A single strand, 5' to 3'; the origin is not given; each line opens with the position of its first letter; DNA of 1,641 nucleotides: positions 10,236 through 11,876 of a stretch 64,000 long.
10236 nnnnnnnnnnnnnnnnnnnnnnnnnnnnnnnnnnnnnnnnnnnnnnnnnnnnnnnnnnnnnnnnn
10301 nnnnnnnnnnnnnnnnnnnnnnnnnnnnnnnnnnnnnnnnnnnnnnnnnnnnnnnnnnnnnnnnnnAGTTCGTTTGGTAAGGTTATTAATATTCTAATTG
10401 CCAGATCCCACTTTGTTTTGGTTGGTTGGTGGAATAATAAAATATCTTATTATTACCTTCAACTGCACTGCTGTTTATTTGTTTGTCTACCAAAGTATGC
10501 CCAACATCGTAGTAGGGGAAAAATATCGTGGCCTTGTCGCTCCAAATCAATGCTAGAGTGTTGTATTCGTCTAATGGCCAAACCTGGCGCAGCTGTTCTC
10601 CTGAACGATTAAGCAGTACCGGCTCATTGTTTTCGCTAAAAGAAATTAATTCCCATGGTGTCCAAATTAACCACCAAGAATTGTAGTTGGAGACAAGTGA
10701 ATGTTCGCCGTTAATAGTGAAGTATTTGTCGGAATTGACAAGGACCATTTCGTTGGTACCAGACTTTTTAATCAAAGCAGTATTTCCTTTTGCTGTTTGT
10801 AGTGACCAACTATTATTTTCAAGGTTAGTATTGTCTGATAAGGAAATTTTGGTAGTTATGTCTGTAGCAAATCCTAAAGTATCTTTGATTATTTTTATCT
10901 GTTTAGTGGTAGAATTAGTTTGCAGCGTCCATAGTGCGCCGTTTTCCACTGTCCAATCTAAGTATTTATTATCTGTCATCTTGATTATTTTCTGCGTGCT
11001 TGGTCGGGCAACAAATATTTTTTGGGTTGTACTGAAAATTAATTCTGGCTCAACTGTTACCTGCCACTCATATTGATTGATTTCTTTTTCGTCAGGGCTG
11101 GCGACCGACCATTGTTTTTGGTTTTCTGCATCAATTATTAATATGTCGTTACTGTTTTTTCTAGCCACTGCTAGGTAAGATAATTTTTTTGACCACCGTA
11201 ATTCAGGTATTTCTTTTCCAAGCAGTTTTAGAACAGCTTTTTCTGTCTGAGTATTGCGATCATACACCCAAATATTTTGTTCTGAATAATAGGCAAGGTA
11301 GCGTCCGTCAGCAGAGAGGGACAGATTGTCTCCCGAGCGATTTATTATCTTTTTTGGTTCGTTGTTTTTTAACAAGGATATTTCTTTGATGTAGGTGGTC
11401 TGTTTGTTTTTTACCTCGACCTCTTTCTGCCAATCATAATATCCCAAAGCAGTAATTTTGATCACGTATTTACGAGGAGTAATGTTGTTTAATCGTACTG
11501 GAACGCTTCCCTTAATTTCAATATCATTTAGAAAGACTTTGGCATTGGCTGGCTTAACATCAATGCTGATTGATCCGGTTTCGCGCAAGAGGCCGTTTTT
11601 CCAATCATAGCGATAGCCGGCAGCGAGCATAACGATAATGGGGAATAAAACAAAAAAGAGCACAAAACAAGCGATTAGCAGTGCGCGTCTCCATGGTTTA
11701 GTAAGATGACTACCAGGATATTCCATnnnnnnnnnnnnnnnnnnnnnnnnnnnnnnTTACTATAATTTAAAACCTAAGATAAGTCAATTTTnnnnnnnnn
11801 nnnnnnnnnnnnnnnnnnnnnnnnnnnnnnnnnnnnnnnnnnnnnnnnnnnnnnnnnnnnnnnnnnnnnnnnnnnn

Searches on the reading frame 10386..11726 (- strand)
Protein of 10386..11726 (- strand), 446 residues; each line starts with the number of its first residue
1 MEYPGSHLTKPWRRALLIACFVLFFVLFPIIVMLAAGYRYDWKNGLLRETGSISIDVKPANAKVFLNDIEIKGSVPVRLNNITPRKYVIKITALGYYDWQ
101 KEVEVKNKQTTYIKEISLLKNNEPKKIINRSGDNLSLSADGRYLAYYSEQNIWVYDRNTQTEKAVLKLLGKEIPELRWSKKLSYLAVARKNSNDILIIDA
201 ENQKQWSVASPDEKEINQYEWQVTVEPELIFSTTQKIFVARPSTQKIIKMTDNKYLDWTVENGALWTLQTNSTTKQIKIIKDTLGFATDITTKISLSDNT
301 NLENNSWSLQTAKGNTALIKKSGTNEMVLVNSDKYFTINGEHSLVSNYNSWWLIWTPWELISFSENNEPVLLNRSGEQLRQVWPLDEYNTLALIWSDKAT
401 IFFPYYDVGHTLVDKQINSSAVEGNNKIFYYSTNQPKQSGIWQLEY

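Call 30: find_encoding_contigs(protein=window:10386-11726:-, flank=10000, max_places=2)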
Protein window:10386-11726:- (446 aa): 3 contigs read that carry it; 2 places shown.
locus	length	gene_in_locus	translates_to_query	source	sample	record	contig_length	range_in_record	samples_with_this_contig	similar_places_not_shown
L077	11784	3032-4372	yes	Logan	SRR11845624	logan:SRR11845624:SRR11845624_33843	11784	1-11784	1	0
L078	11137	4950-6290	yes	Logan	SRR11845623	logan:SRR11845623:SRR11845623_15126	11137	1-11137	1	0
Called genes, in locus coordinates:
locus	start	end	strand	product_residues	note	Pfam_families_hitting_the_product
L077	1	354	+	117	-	?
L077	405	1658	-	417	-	PF22694:CtpB_N-like, PF00595:PDZ, PF13180:PDZ_2, PF17820:PDZ_6, PF03572:Peptidase_S41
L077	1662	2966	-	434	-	PF00275:EPSP_synthase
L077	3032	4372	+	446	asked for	PF08308:PEGA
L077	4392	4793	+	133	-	PF00075:RNase_H, PF13456:RVT_3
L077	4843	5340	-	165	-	-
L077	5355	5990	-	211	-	PF18915:DUF5667 (weak)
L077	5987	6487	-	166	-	PF04542:Sigma70_r2, PF08281:Sigma70_r4_2, PF04545:Sigma70_r4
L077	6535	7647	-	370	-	PF00226:DnaJ, PF01556:DnaJ_C, PF00684:DnaJ_CXXCXGXG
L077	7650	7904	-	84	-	-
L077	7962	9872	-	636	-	PF00012:HSP70, PF06723:MreB_Mbl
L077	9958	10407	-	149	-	PF00011:HSP20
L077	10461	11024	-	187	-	PF01025:GrpE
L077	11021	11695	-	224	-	PF08461:WHD_RNase_R (faint), PF01628:HrcA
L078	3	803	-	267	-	?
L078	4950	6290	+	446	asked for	PF08308:PEGA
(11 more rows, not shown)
